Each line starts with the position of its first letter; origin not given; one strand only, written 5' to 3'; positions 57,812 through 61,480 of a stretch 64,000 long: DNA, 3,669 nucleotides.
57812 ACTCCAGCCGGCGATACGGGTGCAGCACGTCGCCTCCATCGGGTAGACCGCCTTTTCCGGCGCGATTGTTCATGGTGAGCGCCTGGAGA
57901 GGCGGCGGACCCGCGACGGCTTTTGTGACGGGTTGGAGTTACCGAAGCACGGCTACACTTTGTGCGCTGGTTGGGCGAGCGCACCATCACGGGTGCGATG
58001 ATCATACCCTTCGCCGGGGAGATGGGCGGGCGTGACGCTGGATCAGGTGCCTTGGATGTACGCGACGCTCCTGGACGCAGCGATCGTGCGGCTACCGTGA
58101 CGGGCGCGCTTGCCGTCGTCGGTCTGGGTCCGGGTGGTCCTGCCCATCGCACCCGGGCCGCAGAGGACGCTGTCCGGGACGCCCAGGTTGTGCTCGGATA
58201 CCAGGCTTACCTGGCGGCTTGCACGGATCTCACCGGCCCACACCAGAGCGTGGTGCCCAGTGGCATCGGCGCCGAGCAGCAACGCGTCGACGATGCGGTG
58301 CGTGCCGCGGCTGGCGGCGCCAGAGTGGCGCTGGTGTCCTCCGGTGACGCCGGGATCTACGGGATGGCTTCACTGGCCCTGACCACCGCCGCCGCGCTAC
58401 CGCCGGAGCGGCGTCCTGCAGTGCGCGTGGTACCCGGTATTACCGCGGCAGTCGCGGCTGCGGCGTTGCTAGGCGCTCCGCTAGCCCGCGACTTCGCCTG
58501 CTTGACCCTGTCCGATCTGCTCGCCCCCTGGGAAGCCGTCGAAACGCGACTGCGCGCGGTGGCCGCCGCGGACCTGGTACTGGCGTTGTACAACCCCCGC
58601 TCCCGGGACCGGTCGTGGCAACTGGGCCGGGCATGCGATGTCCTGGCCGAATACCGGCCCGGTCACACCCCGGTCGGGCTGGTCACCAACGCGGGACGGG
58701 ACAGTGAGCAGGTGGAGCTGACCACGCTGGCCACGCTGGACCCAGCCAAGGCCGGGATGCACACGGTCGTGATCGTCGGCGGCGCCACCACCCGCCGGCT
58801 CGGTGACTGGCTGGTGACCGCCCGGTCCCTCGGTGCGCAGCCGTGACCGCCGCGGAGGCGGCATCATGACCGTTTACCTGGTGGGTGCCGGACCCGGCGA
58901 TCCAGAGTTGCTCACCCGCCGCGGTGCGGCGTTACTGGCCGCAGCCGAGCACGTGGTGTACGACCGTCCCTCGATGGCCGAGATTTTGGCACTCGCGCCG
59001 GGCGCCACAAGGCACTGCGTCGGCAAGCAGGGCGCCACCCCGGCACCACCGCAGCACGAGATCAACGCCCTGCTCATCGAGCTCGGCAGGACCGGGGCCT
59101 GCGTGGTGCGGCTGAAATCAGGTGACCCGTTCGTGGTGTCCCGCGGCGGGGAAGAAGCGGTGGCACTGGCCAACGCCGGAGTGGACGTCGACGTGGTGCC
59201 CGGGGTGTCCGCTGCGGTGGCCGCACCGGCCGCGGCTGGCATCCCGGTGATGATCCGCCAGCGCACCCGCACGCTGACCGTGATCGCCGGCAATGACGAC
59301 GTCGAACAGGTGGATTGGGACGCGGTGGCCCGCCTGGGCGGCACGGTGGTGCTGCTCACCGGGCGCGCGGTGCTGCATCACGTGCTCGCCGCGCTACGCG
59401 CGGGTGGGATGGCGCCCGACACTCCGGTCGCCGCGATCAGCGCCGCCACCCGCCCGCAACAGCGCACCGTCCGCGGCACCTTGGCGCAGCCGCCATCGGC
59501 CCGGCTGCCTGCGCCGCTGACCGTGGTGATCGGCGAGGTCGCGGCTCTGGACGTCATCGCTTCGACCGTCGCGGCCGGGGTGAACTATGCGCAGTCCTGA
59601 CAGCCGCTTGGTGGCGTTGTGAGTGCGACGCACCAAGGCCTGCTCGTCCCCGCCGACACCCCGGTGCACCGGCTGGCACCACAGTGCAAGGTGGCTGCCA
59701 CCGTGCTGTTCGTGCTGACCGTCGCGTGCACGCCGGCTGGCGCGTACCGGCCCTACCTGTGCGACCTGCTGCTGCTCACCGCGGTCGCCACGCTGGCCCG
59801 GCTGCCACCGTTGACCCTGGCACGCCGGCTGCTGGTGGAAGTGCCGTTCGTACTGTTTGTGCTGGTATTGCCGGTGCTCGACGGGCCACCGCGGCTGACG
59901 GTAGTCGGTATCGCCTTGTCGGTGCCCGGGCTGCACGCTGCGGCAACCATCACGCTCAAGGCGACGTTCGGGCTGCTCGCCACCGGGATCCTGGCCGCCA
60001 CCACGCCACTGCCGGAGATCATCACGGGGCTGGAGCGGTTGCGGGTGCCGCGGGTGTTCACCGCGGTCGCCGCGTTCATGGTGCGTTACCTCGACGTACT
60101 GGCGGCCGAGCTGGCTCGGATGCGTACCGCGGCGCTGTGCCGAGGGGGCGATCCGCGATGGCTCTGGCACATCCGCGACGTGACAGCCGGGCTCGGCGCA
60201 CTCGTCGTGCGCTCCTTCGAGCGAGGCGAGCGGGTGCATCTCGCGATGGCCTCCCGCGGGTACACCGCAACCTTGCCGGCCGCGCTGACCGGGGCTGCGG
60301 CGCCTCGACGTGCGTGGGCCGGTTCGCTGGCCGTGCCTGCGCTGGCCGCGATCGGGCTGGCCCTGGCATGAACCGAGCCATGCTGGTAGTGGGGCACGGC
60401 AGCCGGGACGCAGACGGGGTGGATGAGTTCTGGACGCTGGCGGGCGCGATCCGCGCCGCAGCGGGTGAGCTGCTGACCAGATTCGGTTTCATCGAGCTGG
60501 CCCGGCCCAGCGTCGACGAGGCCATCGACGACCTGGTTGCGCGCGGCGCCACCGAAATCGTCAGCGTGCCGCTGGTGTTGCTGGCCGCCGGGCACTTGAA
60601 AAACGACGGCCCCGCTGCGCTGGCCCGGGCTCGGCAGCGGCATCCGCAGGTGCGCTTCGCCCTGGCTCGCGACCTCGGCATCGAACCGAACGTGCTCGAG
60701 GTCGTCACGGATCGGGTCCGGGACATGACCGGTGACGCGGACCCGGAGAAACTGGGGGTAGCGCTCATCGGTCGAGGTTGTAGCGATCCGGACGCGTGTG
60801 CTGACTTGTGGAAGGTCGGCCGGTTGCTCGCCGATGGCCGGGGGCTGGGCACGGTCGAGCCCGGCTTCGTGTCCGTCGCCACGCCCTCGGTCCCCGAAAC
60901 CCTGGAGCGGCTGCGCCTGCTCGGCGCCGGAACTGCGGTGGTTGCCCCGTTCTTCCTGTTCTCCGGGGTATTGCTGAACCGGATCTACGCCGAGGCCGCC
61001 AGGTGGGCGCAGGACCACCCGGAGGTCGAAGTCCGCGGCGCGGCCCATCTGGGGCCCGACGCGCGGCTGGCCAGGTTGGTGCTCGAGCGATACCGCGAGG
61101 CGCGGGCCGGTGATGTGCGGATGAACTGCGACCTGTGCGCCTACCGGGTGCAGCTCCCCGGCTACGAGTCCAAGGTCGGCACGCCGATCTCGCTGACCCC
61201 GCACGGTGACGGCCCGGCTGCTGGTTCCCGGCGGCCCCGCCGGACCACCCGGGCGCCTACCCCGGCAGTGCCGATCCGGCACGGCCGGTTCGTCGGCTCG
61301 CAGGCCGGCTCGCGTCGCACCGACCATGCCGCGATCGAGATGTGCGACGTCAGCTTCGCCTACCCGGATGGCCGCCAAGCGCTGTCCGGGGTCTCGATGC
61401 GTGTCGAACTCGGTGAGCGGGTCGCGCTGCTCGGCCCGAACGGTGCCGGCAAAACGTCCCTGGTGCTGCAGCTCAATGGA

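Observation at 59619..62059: In-frame fusion of the cobaltochelatase CbiX to the transporter ATPase CbiO, next to cbiQ but with no cbiM/cbiN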

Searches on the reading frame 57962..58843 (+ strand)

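Call 5: search_protein_families(library=pfam, proteins=[window:57962-58843:+], max_evalue=0.001)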
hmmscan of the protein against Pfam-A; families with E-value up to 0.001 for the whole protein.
window:57962-58843:+ (294 aa): 1 family
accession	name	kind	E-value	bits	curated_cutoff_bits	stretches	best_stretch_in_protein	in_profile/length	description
PF00590.25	TP_methylase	-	8.6e-32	111.2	27.8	1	50-259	2-211/212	Tetrapyrrole (Corrin/Porphyrin) Methylases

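Call 6: search_protein_families(library=ncbifam, proteins=[window:57962-58843:+], max_evalue=0.001)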
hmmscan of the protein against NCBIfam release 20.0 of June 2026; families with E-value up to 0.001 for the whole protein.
window:57962-58843:+ (294 aa): 18 families
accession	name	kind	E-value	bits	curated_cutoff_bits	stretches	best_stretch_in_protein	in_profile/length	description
TIGR01466.1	cobJ_cbiH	equivalog_domain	3.9e-81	272.1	246.35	1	50-289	1-237/239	precorrin-3B C(17)-methyltransferase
NF012022.0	PRK15478.1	equivalog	4.1e-62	209.8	425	1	50-288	2-237/241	precorrin-3B C(17)-methyltransferase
NF004648.0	PRK05991.1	equivalog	6.5e-59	199.5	391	1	47-278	2-232/254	precorrin-3B C(17)-methyltransferase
NF004423.0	PRK05765.1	equivalog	7.1e-57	192.7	332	1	48-289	3-240/247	precorrin-3B C(17)-methyltransferase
NF007922.1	PRK10637.1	equivalog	1e-13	51.1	400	1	43-265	212-434/450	siroheme synthase CysG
NF004457.0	PRK05787.1-5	equivalog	3.2e-12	46.2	302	1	47-201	27-172/252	cobalt-precorrin-7 (C(5))-methyltransferase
TIGR02467.1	CbiE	equivalog_domain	6.6e-12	45.3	92.9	1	52-175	1-116/204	precorrin-6y C5,15-methyltransferase (decarboxylating) subunit CbiE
TIGR01465.1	cobM_cbiF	equivalog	7.7e-12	45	259.65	1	51-278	2-229/247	precorrin-4 C(11)-methyltransferase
NF004790.0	PRK06136.1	subfamily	2.5e-11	43.6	198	1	47-273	3-234/250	uroporphyrinogen-III C-methyltransferase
TIGR01469.1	cobA_cysG_Cterm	equivalog_domain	4e-11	43.1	185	1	49-262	2-216/238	uroporphyrinogen-III C-methyltransferase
TIGR01467.1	cobI_cbiL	equivalog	1.6e-09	37.5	163.25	1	113-194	84-161/230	precorrin-2 C(20)-methyltransferase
NF004459.0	PRK05787.2-2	equivalog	3.6e-09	36.6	298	1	50-169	4-117/210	cobalt-precorrin-7 (C(5))-methyltransferase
NF004456.0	PRK05787.1-4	equivalog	5e-08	33.1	247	1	51-162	3-103/201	cobalt-precorrin-7 (C(5))-methyltransferase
NF004455.0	PRK05787.1-3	equivalog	6.6e-07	29.1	258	1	50-175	3-124/221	cobalt-precorrin-7 (C(5))-methyltransferase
NF004647.0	PRK05990.1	equivalog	1.5e-06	27.8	271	1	118-204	100-181/245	precorrin-2 C(20)-methyltransferase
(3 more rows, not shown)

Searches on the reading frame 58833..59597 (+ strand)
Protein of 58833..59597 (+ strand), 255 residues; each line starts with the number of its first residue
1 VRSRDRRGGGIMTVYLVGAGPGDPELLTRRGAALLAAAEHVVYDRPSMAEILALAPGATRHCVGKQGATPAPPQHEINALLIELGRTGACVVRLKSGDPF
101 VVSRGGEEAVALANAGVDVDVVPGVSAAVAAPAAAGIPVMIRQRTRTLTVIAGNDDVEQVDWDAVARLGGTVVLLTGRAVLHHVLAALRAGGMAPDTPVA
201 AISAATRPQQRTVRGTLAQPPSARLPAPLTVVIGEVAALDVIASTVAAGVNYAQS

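Call 5: search_protein_families(library=pfam, proteins=[window:58833-59597:+], max_evalue=0.001)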
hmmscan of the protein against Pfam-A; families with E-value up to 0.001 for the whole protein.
window:58833-59597:+ (255 aa): 1 family
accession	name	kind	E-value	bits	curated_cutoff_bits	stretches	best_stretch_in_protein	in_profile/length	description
PF00590.25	TP_methylase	-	5.1e-45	154.5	27.8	1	13-219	1-210/212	Tetrapyrrole (Corrin/Porphyrin) Methylases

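Call 6: search_protein_families(library=ncbifam, proteins=[window:58833-59597:+], max_evalue=0.001)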
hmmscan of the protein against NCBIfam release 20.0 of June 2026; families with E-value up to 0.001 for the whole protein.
window:58833-59597:+ (255 aa): 22 families
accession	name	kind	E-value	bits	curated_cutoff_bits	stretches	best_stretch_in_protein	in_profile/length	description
TIGR01469.1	cobA_cysG_Cterm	equivalog_domain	1.2e-66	224.9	185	1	13-239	2-236/238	uroporphyrinogen-III C-methyltransferase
NF004790.0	PRK06136.1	subfamily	1.2e-66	224.9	198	1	12-241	4-241/250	uroporphyrinogen-III C-methyltransferase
NF007922.1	PRK10637.1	equivalog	4.2e-62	210.6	400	1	13-237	218-449/450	siroheme synthase CysG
NF005524.0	PRK07168.1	equivalog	1.4e-32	112.9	603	1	14-219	5-213/474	uroporphyrin-III C-methyltransferase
TIGR01465.1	cobM_cbiF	equivalog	1.8e-31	109.3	259.65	1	14-219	1-205/247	precorrin-4 C(11)-methyltransferase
NF012017.0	PRK15473.1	equivalog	4.4e-22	78.7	408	1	13-219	9-214/257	cobalt-precorrin-4 methyltransferase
TIGR01467.1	cobI_cbiL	equivalog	2.2e-14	53.5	163.25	2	86-213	88-209/230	precorrin-2 C(20)-methyltransferase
NF004614.0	PRK05948.1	equivalog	7.1e-10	38.7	251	1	114-224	122-225/242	precorrin-2 C(20)-methyltransferase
NF004647.0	PRK05990.1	equivalog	7.2e-10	38.7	271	1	87-213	100-219/245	precorrin-2 C(20)-methyltransferase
TIGR01466.1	cobJ_cbiH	equivalog_domain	2.3e-09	37.2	246.35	1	14-140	1-123/239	precorrin-3B C(17)-methyltransferase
NF004063.0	PRK05576.1-6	equivalog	1.4e-08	34.3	235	1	12-45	1-33/235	cobalt-factor II C(20)-methyltransferase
NF004423.0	PRK05765.1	equivalog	5.1e-08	32.7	332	1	12-218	3-206/247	precorrin-3B C(17)-methyltransferase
NF004062.0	PRK05576.1-5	equivalog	4.1e-07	29.6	194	1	12-42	1-31/219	cobalt-factor II C(20)-methyltransferase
TIGR02467.1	CbiE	equivalog_domain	1.3e-06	28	92.9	1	16-223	1-194/204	precorrin-6y C5,15-methyltransferase (decarboxylating) subunit CbiE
NF004058.0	PRK05576.1-1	equivalog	1e-05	25.2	239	0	13-43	3-33/221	cobalt-factor II C(20)-methyltransferase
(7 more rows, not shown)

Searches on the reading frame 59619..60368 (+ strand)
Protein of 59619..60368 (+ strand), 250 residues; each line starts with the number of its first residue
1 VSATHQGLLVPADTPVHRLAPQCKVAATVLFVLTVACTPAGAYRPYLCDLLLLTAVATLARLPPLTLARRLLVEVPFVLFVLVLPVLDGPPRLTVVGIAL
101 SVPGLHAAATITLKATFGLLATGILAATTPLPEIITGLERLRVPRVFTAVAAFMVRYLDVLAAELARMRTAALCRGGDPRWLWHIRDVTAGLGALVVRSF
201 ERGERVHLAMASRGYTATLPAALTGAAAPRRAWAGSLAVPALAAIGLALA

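Call 5: search_protein_families(library=pfam, proteins=[window:59619-60368:+], max_evalue=0.001)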
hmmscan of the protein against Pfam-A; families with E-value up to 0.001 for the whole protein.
window:59619-60368:+ (250 aa): 1 family
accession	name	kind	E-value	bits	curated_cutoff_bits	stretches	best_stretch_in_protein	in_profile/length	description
PF02361.21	CbiQ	-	1.3e-30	107.1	25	1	14-217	3-210/216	Cobalt transport protein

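Call 6: search_protein_families(library=ncbifam, proteins=[window:59619-60368:+], max_evalue=0.001)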
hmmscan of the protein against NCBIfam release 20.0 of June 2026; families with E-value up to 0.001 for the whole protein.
window:59619-60368:+ (250 aa): 2 families
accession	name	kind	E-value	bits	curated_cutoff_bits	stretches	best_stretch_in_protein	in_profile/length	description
TIGR02454.1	ECF_T_CbiQ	equivalog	1.4e-38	132.7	111.8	1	19-213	1-200/200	cobalt ECF transporter T component CbiQ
NF012029.0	PRK15485.1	equivalog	0.00045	20.3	303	1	97-207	101-211/225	energy-coupling factor ABC transporter transmembrane protein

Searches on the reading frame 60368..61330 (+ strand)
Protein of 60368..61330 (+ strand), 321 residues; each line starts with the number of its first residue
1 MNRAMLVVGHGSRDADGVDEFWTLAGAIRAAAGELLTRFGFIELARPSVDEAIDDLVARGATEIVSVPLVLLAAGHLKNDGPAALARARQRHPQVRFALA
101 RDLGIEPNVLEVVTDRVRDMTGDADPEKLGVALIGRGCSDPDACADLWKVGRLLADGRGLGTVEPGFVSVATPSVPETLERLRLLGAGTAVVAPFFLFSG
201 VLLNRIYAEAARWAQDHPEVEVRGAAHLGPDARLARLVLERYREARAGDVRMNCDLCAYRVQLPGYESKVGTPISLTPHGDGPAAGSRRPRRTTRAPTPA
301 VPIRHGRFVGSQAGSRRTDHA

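Call 34: search_solved_structures(query=window:60368-61330:+, max_evalue=0.001, show_alignments=2)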
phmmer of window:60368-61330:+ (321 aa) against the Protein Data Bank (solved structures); distinct sequences matched with E-value up to 0.001: 6.
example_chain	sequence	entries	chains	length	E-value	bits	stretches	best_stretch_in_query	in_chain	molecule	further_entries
6jv6_A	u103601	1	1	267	1.4e-35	126.2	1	1-245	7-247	Sirohydrochlorin ferrochelatase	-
5zt7_A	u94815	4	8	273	3.3e-33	118.3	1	1-248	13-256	Sirohydrochlorin ferrochelatase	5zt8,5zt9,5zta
3lyh_A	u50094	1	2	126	3.4e-09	39.4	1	5-119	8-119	Cobalamin (Vitamin B12) biosynthesis CbiX protein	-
6m25_A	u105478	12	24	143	6.9e-05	25.3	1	4-92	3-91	Sirohydrochlorin cobaltochelatase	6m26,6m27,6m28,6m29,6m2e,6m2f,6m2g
6m2a_A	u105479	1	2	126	0.00016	24.1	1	4-86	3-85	Sirohydrochlorin cobaltochelatase,Sirohydrochlorin cobaltochelatase,Sirohydrochlorin cobal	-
8i56_A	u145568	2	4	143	0.00018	23.9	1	4-92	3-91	Sirohydrochlorin cobaltochelatase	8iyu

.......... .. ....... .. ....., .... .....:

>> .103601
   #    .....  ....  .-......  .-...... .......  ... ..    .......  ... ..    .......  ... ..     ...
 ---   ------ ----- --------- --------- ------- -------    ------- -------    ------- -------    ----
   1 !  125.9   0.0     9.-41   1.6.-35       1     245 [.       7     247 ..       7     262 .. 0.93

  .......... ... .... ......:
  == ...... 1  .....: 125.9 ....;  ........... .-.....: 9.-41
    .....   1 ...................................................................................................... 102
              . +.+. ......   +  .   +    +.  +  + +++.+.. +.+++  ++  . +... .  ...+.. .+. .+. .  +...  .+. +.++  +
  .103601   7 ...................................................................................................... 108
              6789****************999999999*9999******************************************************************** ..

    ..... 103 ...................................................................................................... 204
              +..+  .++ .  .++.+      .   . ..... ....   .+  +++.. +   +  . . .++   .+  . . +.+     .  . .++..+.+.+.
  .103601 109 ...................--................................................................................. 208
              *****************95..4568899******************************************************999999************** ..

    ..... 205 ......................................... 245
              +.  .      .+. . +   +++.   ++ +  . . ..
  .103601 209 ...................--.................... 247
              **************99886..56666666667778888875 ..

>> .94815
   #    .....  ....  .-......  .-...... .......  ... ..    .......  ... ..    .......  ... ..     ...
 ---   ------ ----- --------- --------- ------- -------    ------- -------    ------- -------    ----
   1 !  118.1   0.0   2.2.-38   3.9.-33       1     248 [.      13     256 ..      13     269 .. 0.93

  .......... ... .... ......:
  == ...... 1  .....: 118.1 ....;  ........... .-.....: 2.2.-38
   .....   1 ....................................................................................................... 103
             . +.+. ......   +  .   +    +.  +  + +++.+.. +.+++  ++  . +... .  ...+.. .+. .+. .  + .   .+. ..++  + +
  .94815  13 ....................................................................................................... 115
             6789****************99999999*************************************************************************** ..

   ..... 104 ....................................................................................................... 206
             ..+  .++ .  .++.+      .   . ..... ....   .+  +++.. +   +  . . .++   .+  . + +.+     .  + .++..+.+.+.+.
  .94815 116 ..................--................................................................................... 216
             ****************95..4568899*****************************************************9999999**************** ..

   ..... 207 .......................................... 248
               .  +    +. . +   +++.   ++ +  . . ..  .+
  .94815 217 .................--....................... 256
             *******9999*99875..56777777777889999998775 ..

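Call 75: search_protein_families(library=ncbifam, proteins=[window:60368-61216:+], max_evalue=0.001)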
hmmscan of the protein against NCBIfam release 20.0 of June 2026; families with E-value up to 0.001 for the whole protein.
window:60368-61216:+ (283 aa): 2 families
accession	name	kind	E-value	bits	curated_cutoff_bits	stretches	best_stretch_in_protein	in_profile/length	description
NF033198.0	F430_CfbA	equivalog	9.3e-22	77.3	120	2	4-118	1-121/122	sirohydrochlorin nickelochelatase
NF002090.2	PRK00923.1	subfamily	2.1e-21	76.3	120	2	4-118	2-127/129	sirohydrochlorin nickelochelatase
